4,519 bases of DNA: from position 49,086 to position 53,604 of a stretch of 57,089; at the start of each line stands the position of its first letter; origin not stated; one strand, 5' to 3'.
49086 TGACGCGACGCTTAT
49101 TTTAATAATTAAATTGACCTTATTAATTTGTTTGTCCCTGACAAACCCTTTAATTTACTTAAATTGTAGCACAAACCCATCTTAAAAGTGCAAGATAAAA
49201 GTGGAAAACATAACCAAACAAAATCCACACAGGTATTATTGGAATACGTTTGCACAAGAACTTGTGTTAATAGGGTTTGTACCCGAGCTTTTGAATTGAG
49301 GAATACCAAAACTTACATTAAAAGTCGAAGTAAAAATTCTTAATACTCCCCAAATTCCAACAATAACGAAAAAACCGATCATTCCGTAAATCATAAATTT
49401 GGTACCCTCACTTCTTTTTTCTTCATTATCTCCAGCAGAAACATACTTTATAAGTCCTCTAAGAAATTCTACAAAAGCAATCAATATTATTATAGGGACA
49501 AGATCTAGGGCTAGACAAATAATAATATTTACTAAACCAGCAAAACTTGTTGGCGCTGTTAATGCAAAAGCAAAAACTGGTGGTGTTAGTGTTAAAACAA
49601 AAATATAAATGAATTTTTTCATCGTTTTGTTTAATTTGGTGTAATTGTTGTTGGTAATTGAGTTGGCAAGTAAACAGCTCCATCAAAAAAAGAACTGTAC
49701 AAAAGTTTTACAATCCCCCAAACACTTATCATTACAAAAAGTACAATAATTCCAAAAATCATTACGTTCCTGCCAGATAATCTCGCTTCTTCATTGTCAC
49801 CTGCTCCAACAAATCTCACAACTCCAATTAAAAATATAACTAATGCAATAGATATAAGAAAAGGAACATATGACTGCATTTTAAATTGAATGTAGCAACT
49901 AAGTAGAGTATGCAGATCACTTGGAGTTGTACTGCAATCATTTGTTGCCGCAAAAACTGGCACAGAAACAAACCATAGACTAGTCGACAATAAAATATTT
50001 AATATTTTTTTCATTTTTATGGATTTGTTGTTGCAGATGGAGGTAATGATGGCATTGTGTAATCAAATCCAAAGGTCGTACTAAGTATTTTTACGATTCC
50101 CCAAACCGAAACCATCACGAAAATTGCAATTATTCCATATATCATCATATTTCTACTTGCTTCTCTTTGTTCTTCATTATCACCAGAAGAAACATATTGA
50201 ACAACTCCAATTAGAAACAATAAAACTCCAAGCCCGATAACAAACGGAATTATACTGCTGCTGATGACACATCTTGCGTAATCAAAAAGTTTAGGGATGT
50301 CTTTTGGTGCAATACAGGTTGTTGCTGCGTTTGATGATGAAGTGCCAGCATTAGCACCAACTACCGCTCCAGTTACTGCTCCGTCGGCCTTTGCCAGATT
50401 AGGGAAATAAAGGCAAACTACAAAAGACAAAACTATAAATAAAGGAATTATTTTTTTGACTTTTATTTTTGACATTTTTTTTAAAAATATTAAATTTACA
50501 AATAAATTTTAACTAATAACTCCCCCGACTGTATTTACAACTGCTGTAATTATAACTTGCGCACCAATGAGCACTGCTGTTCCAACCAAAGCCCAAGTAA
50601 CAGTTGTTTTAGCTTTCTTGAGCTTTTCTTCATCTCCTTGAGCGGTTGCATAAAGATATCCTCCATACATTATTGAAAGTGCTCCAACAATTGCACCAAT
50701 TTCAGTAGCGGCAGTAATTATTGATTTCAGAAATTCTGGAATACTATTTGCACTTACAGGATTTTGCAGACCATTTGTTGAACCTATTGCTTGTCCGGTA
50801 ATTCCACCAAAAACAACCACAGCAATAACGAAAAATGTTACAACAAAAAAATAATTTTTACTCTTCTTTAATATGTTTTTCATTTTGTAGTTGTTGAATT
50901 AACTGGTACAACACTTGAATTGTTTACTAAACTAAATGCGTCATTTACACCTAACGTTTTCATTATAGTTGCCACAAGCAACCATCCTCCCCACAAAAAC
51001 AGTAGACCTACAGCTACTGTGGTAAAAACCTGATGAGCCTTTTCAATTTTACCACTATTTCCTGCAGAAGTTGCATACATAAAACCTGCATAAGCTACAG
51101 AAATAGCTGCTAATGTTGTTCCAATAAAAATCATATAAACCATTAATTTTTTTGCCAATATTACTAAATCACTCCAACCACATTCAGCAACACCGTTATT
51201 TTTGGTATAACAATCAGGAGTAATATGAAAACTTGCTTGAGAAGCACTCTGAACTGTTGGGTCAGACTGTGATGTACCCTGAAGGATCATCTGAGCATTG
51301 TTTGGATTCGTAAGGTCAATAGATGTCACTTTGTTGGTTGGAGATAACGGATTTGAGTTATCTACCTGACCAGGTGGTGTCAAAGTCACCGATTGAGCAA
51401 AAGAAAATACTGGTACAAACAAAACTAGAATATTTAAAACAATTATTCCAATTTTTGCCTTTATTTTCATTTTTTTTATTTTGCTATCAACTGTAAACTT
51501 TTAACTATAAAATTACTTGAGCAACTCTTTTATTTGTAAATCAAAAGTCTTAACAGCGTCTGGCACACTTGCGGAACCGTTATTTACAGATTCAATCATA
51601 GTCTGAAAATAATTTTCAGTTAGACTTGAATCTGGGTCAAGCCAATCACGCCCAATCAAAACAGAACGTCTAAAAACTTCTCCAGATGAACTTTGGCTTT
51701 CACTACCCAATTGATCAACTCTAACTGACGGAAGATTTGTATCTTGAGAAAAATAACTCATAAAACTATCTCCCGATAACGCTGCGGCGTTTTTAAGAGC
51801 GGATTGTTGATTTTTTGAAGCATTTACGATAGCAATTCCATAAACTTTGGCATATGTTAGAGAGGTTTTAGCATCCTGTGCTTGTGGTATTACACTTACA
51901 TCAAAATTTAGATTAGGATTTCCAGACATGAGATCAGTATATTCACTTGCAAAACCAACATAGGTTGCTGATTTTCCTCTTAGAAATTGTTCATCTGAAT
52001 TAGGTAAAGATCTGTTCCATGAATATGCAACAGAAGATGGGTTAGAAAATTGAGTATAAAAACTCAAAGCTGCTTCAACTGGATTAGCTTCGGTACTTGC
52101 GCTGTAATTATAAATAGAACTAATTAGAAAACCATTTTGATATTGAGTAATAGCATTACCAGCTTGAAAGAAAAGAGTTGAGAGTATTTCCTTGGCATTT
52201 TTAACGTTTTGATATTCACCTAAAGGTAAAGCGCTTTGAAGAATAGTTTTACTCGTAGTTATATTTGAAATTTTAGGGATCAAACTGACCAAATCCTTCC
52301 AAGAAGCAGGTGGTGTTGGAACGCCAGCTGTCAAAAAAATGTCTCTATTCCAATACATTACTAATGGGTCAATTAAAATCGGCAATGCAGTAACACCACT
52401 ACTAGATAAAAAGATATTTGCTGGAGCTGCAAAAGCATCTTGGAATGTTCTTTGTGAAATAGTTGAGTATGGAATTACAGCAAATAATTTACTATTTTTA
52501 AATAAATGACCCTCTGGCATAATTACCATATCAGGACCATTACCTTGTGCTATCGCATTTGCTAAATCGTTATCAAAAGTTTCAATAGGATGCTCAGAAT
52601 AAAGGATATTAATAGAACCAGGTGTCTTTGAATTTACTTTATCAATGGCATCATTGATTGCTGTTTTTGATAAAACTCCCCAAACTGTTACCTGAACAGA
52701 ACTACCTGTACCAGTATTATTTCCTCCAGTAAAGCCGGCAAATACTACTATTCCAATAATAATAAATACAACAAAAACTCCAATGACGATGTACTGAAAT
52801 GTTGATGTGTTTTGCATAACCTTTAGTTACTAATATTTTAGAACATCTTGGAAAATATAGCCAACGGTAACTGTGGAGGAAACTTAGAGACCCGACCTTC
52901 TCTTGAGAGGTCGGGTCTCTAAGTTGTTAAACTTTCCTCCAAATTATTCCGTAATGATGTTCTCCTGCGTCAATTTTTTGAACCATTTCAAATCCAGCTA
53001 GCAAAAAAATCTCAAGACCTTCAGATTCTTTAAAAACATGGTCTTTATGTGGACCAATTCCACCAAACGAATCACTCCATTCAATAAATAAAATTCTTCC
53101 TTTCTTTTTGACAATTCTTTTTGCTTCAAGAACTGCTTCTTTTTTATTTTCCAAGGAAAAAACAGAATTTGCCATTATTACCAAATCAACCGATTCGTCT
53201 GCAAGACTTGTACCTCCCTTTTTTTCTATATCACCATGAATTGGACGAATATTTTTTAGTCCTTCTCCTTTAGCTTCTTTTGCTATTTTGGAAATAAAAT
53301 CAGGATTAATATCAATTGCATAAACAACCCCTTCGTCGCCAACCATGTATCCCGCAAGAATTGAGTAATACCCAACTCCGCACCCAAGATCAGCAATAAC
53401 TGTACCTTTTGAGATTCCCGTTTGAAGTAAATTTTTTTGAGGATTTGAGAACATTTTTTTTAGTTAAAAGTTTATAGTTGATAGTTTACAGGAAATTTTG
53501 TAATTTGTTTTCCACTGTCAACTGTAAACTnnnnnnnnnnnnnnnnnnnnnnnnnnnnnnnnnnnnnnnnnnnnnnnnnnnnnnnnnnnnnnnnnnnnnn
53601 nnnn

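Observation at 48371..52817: Seven tandem VirB2/TrbC-like mini-proteins led by an orphan solute-binding protein, with no secretion machinery in view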

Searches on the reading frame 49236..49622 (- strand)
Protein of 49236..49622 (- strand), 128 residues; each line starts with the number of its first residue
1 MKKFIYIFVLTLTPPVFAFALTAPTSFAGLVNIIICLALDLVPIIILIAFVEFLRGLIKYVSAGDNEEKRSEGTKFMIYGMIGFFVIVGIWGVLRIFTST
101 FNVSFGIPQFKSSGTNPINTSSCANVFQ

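Call 3: search_protein_families(library=pfam, proteins=[window:49236-49622:-], max_evalue=1)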
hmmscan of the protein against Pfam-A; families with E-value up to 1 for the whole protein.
window:49236-49622:- (128 aa): 3 families
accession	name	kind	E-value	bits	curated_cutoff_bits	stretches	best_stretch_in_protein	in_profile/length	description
PF18895.5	T4SS_pilin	-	8.3e-07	29.4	26.6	1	42-96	17-70/71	Type IV secretion system pilin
PF10324.15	7TM_GPCR_Srw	-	0.037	13.7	22.2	1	27-125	195-293/319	Serpentine type 7TM GPCR chemoreceptor Srw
PF04109.21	ATG9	-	0.12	11.7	27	1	28-98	23-94/478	Autophagy protein ATG9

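Call 4: search_protein_families(library=ncbifam, proteins=[window:49236-49622:-], max_evalue=1)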
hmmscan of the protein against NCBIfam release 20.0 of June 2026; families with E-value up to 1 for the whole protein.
window:49236-49622:- (128 aa): 1 family
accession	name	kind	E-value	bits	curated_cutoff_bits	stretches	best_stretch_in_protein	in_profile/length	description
NF045849.1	ICE_MMCAP2_0565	equivalog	0.00014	21.5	40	1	30-100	12-79/80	Mbov_0395 family pilin-like conjugal transfer protein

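Call 87: search_protein_families(library=phrogs, max_evalue=0.01, proteins=[window:49236-49622:-])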
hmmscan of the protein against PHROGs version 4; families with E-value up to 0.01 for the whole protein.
window:49236-49622:- (128 aa): 0 families

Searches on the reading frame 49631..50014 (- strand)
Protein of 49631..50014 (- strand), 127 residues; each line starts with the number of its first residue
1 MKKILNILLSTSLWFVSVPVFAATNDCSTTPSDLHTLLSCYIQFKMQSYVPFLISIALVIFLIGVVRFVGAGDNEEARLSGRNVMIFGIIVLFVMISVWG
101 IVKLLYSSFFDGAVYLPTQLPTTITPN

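Call 3: search_protein_families(library=pfam, proteins=[window:49631-50014:-], max_evalue=1)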
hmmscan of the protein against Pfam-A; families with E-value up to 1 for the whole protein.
window:49631-50014:- (127 aa): 5 families
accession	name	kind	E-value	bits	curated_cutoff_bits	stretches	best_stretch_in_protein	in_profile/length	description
PF18895.5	T4SS_pilin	-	0.0012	19.3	26.6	1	56-105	22-71/71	Type IV secretion system pilin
PF13858.11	DUF4199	-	0.034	15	32.3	1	42-113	17-95/165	Protein of unknown function (DUF4199)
PF00335.26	Tetraspanin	-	0.13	12.4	32.1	1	4-102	3-99/225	Tetraspanin family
PF12725.13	DUF3810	-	0.13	12.1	28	1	38-101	16-81/311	Protein of unknown function (DUF3810)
PF11902.13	DUF3422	-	0.31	10.6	25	1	42-105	352-414/418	Protein of unknown function (DUF3422)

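Call 4: search_protein_families(library=ncbifam, proteins=[window:49631-50014:-], max_evalue=1)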
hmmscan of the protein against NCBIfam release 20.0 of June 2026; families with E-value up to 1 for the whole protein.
window:49631-50014:- (127 aa): 4 families
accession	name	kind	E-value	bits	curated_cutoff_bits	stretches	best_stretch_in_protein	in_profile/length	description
NF045849.1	ICE_MMCAP2_0565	equivalog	0.015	15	40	1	53-107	23-78/80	Mbov_0395 family pilin-like conjugal transfer protein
NF008143.0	PRK10894.1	equivalog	0.19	11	234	1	2-28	7-33/184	lipopolysaccharide ABC transporter substrate-binding protein LptA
NF002318.0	PRK01253.1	equivalog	0.27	11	55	1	64-96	16-47/55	preprotein translocase subunit Sec61beta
NF045773.1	cytochro_C550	exception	0.84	9.6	125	1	47-78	4-35/118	cytochrome c550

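Call 87: search_protein_families(library=phrogs, max_evalue=0.01, proteins=[window:49631-50014:-])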
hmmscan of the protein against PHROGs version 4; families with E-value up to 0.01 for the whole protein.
window:49631-50014:- (127 aa): 1 family
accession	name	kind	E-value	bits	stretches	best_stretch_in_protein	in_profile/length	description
phrog_19496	-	unknown function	0.0031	18.6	1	55-92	9-46/59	-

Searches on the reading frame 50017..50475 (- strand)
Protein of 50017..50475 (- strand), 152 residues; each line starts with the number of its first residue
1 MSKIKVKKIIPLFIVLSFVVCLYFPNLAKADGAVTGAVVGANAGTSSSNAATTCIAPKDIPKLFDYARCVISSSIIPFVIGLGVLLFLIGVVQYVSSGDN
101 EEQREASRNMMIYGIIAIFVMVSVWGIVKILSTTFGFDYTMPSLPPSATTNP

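Call 3: search_protein_families(library=pfam, proteins=[window:50017-50475:-], max_evalue=1)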
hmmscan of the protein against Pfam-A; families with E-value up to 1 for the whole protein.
window:50017-50475:- (152 aa): 9 families
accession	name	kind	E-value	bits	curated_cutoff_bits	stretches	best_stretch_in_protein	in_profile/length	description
PF18895.5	T4SS_pilin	-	1.4e-07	31.9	26.6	1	80-131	21-71/71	Type IV secretion system pilin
PF04306.18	DUF456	-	0.022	15.5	29.4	1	76-128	29-84/139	Protein of unknown function (DUF456)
PF13441.11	Gly-zipper_YMGG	-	0.056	13.6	28.9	1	32-51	10-29/45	YMGG-like Gly-zipper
PF10066.14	DUF2304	-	0.067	13.9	25.5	0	84-141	7-64/106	Uncharacterized conserved protein (DUF2304)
PF20389.3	DUF6684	-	0.087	13.4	24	1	8-36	17-45/79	Family of unknown function (DUF6684)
PF09716.15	ETRAMP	-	0.17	12.4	29.1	0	5-93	2-77/81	Malarial early transcribed membrane protein (ETRAMP)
PF12725.13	DUF3810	-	0.18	11.6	28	1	64-127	13-81/311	Protein of unknown function (DUF3810)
PF20087.4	DUF6479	-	0.26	12.2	25.4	1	71-103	17-49/120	Family of unknown function (DUF6479)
PF09889.16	DUF2116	-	0.67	10.4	26.8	1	101-125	31-55/59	Probable treble clef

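Call 4: search_protein_families(library=ncbifam, proteins=[window:50017-50475:-], max_evalue=1)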
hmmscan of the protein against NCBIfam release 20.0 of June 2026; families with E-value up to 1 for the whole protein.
window:50017-50475:- (152 aa): 8 families
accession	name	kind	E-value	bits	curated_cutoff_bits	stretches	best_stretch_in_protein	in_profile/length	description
NF045849.1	ICE_MMCAP2_0565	equivalog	1.5e-05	24.6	40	1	71-132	16-77/80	Mbov_0395 family pilin-like conjugal transfer protein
TIGR03943.1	TIGR03943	equivalog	0.012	15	88.8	1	71-124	9-70/221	TIGR03943 family putative permease subunit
NF033883.1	conj_TraQ_IncI1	equivalog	0.014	15.3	80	1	71-137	13-83/175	conjugal transfer protein TraQ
NF042414.1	CLC_0170_fam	subfamily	0.016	15.1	30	1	74-125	4-55/56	CLC_0170 family protein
NF047765.1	LIC_13387_fam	subfamily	0.023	14.4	33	1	80-123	62-105/131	LIC_13387 family protein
NF043062.1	MMSYN1_0881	equivalog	0.023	13.7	450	1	76-130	309-360/455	hexose phosphate transporter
NF045951.1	MAG0110_fam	subfamily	0.36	10.1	98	1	69-132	13-75/237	MAG0110 family membrane protein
NF045994.1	MAG4530_fam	subfamily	0.45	9.3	50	1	65-133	23-90/441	MAG4530 family protein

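Call 87: search_protein_families(library=phrogs, max_evalue=0.01, proteins=[window:50017-50475:-])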
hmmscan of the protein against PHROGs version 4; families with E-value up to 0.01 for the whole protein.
window:50017-50475:- (152 aa): 0 families

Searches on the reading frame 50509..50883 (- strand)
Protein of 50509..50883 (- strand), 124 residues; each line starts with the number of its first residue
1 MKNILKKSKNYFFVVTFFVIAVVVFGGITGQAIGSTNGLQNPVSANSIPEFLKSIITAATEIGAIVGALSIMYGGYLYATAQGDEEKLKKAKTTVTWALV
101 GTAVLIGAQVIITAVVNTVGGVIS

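Call 3: search_protein_families(library=pfam, proteins=[window:50509-50883:-], max_evalue=1)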
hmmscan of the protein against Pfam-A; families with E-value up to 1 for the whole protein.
window:50509-50883:- (124 aa): 3 families
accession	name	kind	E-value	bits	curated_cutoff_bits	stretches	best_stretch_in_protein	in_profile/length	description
PF18895.5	T4SS_pilin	-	2.3e-08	34.4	26.6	1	45-115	2-71/71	Type IV secretion system pilin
PF02466.24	Tim17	-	0.023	15.4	32.7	1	20-83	6-73/111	Tim17/Tim22/Tim23/Pmp24 family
PF08592.16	Anthrone_oxy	-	0.48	11.1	27.3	1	59-117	9-58/106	Anthrone oxygenase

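Call 4: search_protein_families(library=ncbifam, proteins=[window:50509-50883:-], max_evalue=1)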
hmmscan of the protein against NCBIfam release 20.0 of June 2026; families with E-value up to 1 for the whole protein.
window:50509-50883:- (124 aa): 3 families
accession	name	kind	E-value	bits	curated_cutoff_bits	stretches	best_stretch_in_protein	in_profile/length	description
NF045849.1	ICE_MMCAP2_0565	equivalog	4.4e-09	35.9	40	1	45-118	6-79/80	Mbov_0395 family pilin-like conjugal transfer protein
TIGR01404.2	FlhB_rel_III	equivalog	0.073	12.5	358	1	29-106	114-191/341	type III secretion system export apparatus subunit SctU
NF045890.1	conj_pls20_p028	equivalog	0.3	9.9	150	1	52-122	58-123/377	pLS20_p028 family conjugation system transmembrane protein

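Call 86: search_dna_similar(query=window:50509-50883:-, collection=plasmids, mode=protein, max_evalue=1, max_rows=15)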
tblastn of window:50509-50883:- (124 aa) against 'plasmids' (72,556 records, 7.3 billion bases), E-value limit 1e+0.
No match.

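Call 87: search_protein_families(library=phrogs, max_evalue=0.01, proteins=[window:50509-50883:-])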
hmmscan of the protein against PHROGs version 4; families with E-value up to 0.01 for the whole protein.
window:50509-50883:- (124 aa): 0 families

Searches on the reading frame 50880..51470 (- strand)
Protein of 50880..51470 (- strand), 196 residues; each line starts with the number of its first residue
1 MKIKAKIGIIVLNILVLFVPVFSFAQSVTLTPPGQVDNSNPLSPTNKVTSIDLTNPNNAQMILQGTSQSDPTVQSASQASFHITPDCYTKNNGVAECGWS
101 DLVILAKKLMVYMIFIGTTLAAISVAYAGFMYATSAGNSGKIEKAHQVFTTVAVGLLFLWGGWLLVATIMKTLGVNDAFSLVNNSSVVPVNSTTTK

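Call 3: search_protein_families(library=pfam, proteins=[window:50880-51470:-], max_evalue=1)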
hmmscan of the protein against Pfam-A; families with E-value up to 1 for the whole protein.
window:50880-51470:- (196 aa): 0 families

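Call 4: search_protein_families(library=ncbifam, proteins=[window:50880-51470:-], max_evalue=1)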
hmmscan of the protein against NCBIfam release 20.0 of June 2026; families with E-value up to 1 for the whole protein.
window:50880-51470:- (196 aa): 0 families

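Call 27: search_solved_structures(query=A1, max_evalue=10)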
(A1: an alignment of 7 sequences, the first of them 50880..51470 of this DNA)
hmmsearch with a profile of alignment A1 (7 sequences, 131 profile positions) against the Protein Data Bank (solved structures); distinct sequences matched with E-value up to 10: 12.
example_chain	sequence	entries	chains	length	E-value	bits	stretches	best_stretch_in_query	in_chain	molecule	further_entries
7tdm_A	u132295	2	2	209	0.078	16.2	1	24-106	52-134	Claudin-4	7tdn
9cmh_A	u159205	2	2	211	0.08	16.2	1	23-106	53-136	Claudin-4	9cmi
2m0q_A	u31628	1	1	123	0.18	15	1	87-114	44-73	Potassium voltage-gated channel subfamily E member 2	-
7kp4_A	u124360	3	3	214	0.23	14.7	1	22-106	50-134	Claudin-4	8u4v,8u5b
5b2g_A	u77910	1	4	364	0.68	13.1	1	22-106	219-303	Endolysin,Claudin-4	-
2f93_B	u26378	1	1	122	0.85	12.8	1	56-113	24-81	Sensory rhodopsin II transducer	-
4gyc_B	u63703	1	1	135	1.1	12.5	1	56-113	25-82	Sensory rhodopsin II transducer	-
5jjn_B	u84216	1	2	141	1.5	12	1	56-113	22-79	Sensory rhodopsin II transducer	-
5jjj_B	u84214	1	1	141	1.5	12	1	56-113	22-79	Sensory rhodopsin II transducer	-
7zcm_B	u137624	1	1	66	2.2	11.5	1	56-103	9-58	Sensory rhodopsin II transducer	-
2f95_B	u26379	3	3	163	2.3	11.5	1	56-111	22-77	Sensory rhodopsin II transducer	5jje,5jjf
1h2s_B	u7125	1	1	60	2.8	11.2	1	57-103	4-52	SENSORY RHODOPSIN II TRANSDUCER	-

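Call 87: search_protein_families(library=phrogs, max_evalue=0.01, proteins=[window:50880-51470:-])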
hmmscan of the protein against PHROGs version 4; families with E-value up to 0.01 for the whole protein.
window:50880-51470:- (196 aa): 0 families

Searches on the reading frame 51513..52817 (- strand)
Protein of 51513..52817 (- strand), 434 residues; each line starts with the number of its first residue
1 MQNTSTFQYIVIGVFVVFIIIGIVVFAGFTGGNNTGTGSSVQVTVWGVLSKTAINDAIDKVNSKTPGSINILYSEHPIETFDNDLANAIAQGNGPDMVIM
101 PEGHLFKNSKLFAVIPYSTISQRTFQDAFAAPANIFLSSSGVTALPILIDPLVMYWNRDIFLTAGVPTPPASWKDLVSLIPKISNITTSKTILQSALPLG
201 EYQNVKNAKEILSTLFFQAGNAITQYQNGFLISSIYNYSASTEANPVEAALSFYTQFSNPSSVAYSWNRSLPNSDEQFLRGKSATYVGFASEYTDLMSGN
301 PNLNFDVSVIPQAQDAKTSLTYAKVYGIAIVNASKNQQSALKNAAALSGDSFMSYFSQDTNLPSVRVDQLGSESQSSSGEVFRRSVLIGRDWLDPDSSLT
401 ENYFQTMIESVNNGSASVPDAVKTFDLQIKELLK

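Call 3: search_protein_families(library=pfam, proteins=[window:51513-52817:-], max_evalue=1)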
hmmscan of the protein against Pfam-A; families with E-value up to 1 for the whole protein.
window:51513-52817:- (434 aa): 1 family
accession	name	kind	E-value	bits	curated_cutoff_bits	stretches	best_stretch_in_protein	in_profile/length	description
PF01547.30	SBP_bac_1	-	1.4e-13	52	26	1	78-347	33-300/307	Bacterial extracellular solute-binding protein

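Call 4: search_protein_families(library=ncbifam, proteins=[window:51513-52817:-], max_evalue=1)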
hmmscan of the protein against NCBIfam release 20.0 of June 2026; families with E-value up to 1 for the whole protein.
window:51513-52817:- (434 aa): 0 families

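Call 28: search_solved_structures(query=window:51513-52817:-, max_evalue=0.01)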
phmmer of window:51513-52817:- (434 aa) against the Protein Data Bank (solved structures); distinct sequences matched with E-value up to 0.01: 5.
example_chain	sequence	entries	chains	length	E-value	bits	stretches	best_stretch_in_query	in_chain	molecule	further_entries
4r9f_A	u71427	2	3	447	3.5e-08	36.2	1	14-338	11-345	MBP1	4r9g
4qrz_A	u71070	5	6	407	0.00042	22.8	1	57-186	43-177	ABC-TYPE SUGAR TRANSPORTER | ABC transporter, substrate binding protein (Sugar)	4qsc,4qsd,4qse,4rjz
8art_A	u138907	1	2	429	0.0009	21.7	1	18-180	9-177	Putative secreted maltose-binding protein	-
1eu8_A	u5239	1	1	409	0.0016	20.9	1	82-184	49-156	TREHALOSE/MALTOSE BINDING PROTEIN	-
5u2p_A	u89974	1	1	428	0.0075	18.6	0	124-366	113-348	Sugar ABC transporter substrate-binding protein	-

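Call 79: find_homologous_proteins(query=window:51513-52817:-, max_evalue=1e-10)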
Query window:51513-52817:- (434 aa): 2154 proteins with E <= 1e-10 among 8000 candidates; the best 120 are listed.
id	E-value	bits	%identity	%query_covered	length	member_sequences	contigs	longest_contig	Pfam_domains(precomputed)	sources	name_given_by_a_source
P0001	3.0e-279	944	100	100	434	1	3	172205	PF01547.31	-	-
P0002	8.9e-218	741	76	100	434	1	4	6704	PF13416.12,PF01547.31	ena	-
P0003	1.7e-206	704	72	100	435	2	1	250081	PF13416.12,PF01547.31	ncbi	-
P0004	2.2e-205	700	72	100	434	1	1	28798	PF13416.12,PF01547.31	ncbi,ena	ncbi:MAG: extracellular solute-binding protein [bacterium]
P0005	9.7e-204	695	72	100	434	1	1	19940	PF13416.12,PF01547.31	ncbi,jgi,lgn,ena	ncbi:MAG: extracellular solute-binding protein [Candidatus Paceibacterota bacterium]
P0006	2.8e-201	687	70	100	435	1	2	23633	PF13416.12,PF01547.31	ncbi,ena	ncbi:MAG: extracellular solute-binding protein [bacterium]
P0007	8.4e-195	666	68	100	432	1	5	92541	PF13416.12,PF01547.31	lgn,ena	-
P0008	4.8e-143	495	52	100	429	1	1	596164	PF13416.12,PF01547.31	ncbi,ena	-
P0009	2.8e-117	410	45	99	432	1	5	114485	PF13416.12,PF01547.31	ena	-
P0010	2.1e-115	404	45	100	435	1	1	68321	PF01547.31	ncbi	-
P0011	9.9e-111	389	42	100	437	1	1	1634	PF13416.12,PF01547.31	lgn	-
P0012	2.7e-107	377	43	99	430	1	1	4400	PF13416.12,PF01547.31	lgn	-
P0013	1.7e-105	372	35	84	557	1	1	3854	PF13416.12,PF01547.31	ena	-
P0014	1.5e-104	368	42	99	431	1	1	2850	PF13416.12,PF01547.31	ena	-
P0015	1.9e-104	368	43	93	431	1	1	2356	PF13416.12,PF01547.31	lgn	-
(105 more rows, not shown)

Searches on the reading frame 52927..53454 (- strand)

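Call 84: search_protein_families(library=pfam, max_evalue=0.01, proteins=[window:52927-53454:-])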
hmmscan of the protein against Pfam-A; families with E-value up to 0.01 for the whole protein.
window:52927-53454:- (175 aa): 14 families
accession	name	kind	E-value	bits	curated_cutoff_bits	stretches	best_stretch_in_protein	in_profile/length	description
PF13847.12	Methyltransf_31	-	3e-18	66.4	27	1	14-127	1-113/145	Methyltransferase domain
PF08241.18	Methyltransf_11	-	4.4e-15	56.5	21.2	1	22-123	2-95/95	Methyltransferase domain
PF13649.12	Methyltransf_25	-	5e-14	53.2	27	1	20-119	1-97/97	Methyltransferase domain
PF01209.24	Ubie_methyltran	-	1.9e-09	37.7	20.1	1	14-128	45-156/233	ubiE/COQ5 methyltransferase family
PF08242.18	Methyltransf_12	-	1.1e-08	36.1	30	1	22-121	2-98/98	Methyltransferase domain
PF02475.24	TRM5-TYW2_MTfase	-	4.3e-07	30.5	28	1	13-122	33-134/164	TRM5/TYW2 methyltransferase domain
PF01135.25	PCMT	-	1.8e-05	25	20.3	1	9-75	68-132/210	Protein-L-isoaspartate(D-aspartate) O-methyltransferase (PCMT)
PF01728.25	FtsJ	-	2.9e-05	24.5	24.1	1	14-110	19-114/181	FtsJ-like methyltransferase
PF05175.20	MTS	-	3.1e-05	24.1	23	1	16-124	31-139/170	Methyltransferase small domain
PF13489.12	Methyltransf_23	-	4.1e-05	23.8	27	1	19-139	25-127/164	Methyltransferase domain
PF13679.12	Methyltransf_32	-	5.9e-05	23.5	27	1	16-93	25-106/143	Methyltransferase domain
PF01269.23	Fibrillarin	-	0.00039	20.1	27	1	8-134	63-185/227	Fibrillarin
PF05148.21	Methyltransf_8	-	0.00098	19.5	27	0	83-128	117-161/219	Hypothetical methyltransferase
PF02390.23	Methyltransf_4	-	0.0032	17.4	24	1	18-94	3-78/173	Putative methyltransferase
